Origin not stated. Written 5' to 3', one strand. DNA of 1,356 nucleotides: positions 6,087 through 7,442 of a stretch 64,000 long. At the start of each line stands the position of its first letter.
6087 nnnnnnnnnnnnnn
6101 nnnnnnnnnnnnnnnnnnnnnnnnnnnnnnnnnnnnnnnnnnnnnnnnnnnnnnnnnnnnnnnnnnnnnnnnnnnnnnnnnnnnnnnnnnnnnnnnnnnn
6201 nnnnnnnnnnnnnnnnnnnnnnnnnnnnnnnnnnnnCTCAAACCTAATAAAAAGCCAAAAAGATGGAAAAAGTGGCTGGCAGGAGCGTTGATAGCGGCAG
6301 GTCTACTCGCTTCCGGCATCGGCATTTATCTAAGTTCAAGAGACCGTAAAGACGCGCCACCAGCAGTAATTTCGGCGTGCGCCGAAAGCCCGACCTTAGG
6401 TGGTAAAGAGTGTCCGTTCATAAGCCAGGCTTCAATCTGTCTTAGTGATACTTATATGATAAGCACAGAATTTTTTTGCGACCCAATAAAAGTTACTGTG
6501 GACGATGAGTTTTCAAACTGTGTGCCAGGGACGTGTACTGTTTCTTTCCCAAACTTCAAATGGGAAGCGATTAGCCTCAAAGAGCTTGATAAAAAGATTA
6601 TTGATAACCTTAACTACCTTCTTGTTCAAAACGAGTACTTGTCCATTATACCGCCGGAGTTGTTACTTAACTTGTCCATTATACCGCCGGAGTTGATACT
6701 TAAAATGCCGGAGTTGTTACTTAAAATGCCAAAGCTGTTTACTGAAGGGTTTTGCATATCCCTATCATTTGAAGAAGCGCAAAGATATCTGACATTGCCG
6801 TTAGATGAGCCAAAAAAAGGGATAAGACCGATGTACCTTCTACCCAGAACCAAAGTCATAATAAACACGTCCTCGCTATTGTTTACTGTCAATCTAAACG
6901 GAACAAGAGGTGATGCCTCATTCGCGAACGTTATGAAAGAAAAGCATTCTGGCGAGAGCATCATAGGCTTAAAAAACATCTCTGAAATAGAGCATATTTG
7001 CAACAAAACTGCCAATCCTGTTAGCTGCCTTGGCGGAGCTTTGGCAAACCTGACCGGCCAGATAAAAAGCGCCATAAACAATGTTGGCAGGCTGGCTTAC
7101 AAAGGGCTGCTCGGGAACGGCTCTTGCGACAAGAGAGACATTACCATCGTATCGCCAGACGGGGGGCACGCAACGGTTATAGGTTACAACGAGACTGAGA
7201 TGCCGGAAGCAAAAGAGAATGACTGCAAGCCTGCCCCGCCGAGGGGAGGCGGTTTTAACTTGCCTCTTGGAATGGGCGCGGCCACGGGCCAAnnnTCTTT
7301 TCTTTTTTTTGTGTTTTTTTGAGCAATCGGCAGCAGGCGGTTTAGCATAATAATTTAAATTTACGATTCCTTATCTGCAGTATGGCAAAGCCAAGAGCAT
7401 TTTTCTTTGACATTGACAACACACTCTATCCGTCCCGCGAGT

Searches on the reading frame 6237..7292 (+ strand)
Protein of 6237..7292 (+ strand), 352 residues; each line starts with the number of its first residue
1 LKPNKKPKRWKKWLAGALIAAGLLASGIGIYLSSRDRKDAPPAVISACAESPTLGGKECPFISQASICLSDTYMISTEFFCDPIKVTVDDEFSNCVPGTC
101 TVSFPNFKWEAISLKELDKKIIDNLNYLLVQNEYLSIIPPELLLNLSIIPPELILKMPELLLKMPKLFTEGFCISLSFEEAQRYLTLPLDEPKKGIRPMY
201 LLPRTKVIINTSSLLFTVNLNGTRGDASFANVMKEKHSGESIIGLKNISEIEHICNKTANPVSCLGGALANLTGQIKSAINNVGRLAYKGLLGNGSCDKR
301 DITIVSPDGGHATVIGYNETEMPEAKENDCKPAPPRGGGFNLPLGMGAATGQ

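Call 40: search_protein_representatives(alignment_id=A3)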
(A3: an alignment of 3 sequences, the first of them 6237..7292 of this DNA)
Query: 3 sequences, 340 profile positions. Proteins with E-value up to 0.001 (for the whole library): 5; up to 1e-10: 4; up to 1e-30: 2. The best 5 are listed.
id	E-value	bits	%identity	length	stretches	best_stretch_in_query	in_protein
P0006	1.1e-197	672.1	-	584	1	1-340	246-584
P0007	3.1e-39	151.1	-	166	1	187-333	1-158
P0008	8.0e-23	97.2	-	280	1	195-322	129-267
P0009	9.9e-23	96.9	-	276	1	223-335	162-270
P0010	4.4e-05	38.8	-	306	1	229-312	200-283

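Call 42: find_encoding_contigs(protein=P0009, flank=10000)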
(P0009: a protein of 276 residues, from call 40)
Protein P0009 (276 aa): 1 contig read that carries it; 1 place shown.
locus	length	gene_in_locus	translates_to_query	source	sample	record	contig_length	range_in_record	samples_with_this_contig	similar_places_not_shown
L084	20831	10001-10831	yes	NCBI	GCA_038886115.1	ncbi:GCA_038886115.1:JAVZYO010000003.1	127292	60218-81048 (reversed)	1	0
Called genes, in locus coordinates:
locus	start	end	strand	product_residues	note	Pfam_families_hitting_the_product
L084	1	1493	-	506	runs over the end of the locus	PF13367:PrsW-protease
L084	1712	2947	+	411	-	PF00990:GGDEF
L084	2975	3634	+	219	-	-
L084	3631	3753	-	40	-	-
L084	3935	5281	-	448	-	PF13483:Lactamase_B_3 (faint), PF00753:Lactamase_B (weak), PF12706:Lactamase_B_2, PF23023:Anti-Pycsar_Apyc1 (weak), PF07521:RMMBL (weak)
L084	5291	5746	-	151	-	PF00339:Arrestin_N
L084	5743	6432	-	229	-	PF00702:Hydrolase, PF12710:HAD (weak), PF13419:HAD_2, PF13242:Hydrolase_like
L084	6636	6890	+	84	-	PF03685:UPF0147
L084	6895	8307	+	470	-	PF01336:tRNA_anti-codon (weak), PF00149:Metallophos, PF04042:DNA_pol_E_B (weak), PF12850:Metallophos_2 (weak)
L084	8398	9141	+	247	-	PF07889:DUF1664 (weak)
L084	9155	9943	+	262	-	-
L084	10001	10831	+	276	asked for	-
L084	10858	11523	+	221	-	PF00702:Hydrolase, PF12710:HAD (weak), PF13419:HAD_2, PF13242:Hydrolase_like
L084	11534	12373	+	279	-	-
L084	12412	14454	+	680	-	PF01751:Toprim, PF01131:Topoisom_bac, PF01396:Zn_ribbon_Top1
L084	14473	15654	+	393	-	PF00162:PGK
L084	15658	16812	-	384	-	PF20706:GT4-conflict, PF13439:Glyco_transf_4, PF13477:Glyco_trans_4_2 (weak), PF13579:Glyco_trans_4_4, PF00534:Glycos_transf_1, PF13692:Glyco_trans_1_4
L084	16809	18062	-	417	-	-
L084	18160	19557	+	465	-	PF00437:T2SSE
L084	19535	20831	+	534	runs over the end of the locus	PF00482:T2SSF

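Call 43: find_encoding_contigs(protein=P0008, flank=10000)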
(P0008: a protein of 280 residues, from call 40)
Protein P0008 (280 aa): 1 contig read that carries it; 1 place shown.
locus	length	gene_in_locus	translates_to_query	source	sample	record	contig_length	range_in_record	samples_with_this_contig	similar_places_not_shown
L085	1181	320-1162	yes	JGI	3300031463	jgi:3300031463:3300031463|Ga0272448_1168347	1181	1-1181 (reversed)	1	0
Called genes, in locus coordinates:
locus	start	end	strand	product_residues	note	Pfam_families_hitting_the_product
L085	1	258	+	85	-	?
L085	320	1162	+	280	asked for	-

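Call 44: find_encoding_contigs(protein=P0010, flank=10000)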
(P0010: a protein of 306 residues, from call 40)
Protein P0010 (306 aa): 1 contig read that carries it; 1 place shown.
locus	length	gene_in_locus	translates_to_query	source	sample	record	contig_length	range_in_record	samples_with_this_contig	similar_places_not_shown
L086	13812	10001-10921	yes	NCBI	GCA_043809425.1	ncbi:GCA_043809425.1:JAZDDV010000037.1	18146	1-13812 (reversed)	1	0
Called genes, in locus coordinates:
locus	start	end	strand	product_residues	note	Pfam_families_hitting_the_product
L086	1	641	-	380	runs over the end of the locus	PF02163:Peptidase_M50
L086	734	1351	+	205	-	-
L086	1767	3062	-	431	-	PF00990:GGDEF (weak)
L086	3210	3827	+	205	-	-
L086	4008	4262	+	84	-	PF03685:UPF0147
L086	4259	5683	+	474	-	PF01336:tRNA_anti-codon, PF00149:Metallophos, PF12850:Metallophos_2 (weak)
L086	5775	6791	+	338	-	-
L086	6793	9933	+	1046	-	PF12796:Ank_2 (faint), PF16697:Yop-YscD_cpl, PF00498:FHA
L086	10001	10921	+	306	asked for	-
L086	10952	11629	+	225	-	PF00702:Hydrolase, PF12710:HAD (weak), PF13419:HAD_2, PF13242:Hydrolase_like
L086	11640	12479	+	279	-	-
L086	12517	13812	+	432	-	PF01751:Toprim, PF01131:Topoisom_bac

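Call 56: predict_structure(alignment_id=A5)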
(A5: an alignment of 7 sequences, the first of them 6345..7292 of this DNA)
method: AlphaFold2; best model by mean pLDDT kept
length: 316 residues; sequences in the alignment: 7
mean_pLDDT: 49.3   pTM: 0.40
mean pLDDT of the five models: 49.3, 47.6, 47.1, 46.3, 44.9
residues with pLDDT >= 90: 0; 70-90: 59; 50-70: 63; < 50: 194
segments of 3 or more residues with pLDDT < 50: 1-44, 53-71, 86-172, 251-263, 289-316
pLDDT, mean of each block of 10 residues (from residue 1): 33 42 34 41 50 43 33 56 48 26 32 42 36 26 41 42 41 56 81 87 84 84 81 76 58 38 52 60 51 39 27 25
secondary structure, 60 per line:
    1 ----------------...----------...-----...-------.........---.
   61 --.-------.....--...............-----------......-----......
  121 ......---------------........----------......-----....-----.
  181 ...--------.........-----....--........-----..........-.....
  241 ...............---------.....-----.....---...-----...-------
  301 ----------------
elements in order: E17-19 E30-32 E38-40 E48-53 E71-75 H78-92 H104-109 H115-126 H142-149 E160-165 E171-174 E180-183 H192-200 E206-209 H212-219 H225-234 H238-255 E265-269 E275-279

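Call 57: search_protein_families(library=pfam, proteins=[L084:8398-9138:+, L084:9155-9940:+, L086:5775-6788:+, L086:6793-9930:+, L084:6636-6887:+], max_evalue=0.01)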
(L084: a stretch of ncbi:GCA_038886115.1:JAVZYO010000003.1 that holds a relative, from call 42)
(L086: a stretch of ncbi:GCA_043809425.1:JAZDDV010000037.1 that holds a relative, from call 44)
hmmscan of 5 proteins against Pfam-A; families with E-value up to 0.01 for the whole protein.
L084:8398-9138:+ (247 aa): 6 families
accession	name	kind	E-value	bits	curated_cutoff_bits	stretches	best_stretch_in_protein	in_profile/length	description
PF07889.17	DUF1664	-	7.8e-06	26.4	34.6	1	171-228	64-121/124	Protein of unknown function (DUF1664)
PF05227.19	CHASE3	-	4.3e-05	23.9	28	0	35-136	41-131/138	CHASE3 domain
PF02403.27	Seryl_tRNA_N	-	0.0011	19.6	28.2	0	191-223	71-103/108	Seryl-tRNA synthetase N-terminal domain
PF06103.16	DUF948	-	0.005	17.4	37.2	0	187-240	19-73/89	Bacterial protein of unknown function (DUF948)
PF14712.11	Snapin_Pallidin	-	0.0057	17.5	29.6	0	28-105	8-85/89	Snapin/Pallidin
PF20663.3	COG4_N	-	0.0071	16.8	27.3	0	28-102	4-77/107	Conserved oligomeric Golgi complex subunit 4, N-terminal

L084:9155-9940:+ (262 aa): 1 family
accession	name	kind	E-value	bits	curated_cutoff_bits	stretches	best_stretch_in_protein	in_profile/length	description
PF20193.3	DUF6556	-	0.0014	19.3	28.1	1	186-235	34-81/113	Family of unknown function (DUF6556)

L086:5775-6788:+ (338 aa): 1 family
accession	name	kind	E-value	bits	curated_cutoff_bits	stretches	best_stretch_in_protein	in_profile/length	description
PF14712.11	Snapin_Pallidin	-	0.0023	18.8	29.6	1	77-151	7-88/89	Snapin/Pallidin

L086:6793-9930:+ (1046 aa): 4 families
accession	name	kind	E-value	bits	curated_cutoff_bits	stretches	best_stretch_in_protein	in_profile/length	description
PF00498.31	FHA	-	2.5e-19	69.9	20.7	1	598-663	1-67/67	FHA domain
PF16697.10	Yop-YscD_cpl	-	1.3e-12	48.2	33.2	1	592-668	13-89/94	Inner membrane component of T3SS, cytoplasmic domain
PF12796.13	Ank_2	-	4.2e-10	40.5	27.3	2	743-825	3-80/90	Ankyrin repeats (3 copies)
PF00023.36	Ank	-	0.00042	20.9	21.1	0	737-768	2-32/33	Ankyrin repeat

L084:6636-6887:+ (84 aa): 1 family
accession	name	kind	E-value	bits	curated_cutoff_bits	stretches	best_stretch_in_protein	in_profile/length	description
PF03685.18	UPF0147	-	3.9e-24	84.9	23.6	1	4-82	2-81/81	Uncharacterised protein family (UPF0147)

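Call 82: search_solved_structures(query=A5, max_evalue=1)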
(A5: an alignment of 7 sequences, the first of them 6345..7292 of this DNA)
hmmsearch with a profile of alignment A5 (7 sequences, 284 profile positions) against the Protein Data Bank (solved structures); distinct sequences matched with E-value up to 1: 1.
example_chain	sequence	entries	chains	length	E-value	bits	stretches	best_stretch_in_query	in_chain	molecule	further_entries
5c8j_I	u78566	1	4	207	0.12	15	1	34-110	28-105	Protein MJ0480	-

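Call 93: find_related_loci(query=A5, collection=viral_contigs, flank=10000)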
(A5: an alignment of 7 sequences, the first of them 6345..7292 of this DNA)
Query A5 (316 aa) in viral_contigs; peptide patterns used: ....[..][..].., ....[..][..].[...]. (x = any residue, [..] = any of these).
54 stretches matched a pattern, but none encodes a relative of the query by tblastn (E <= 1e-3).
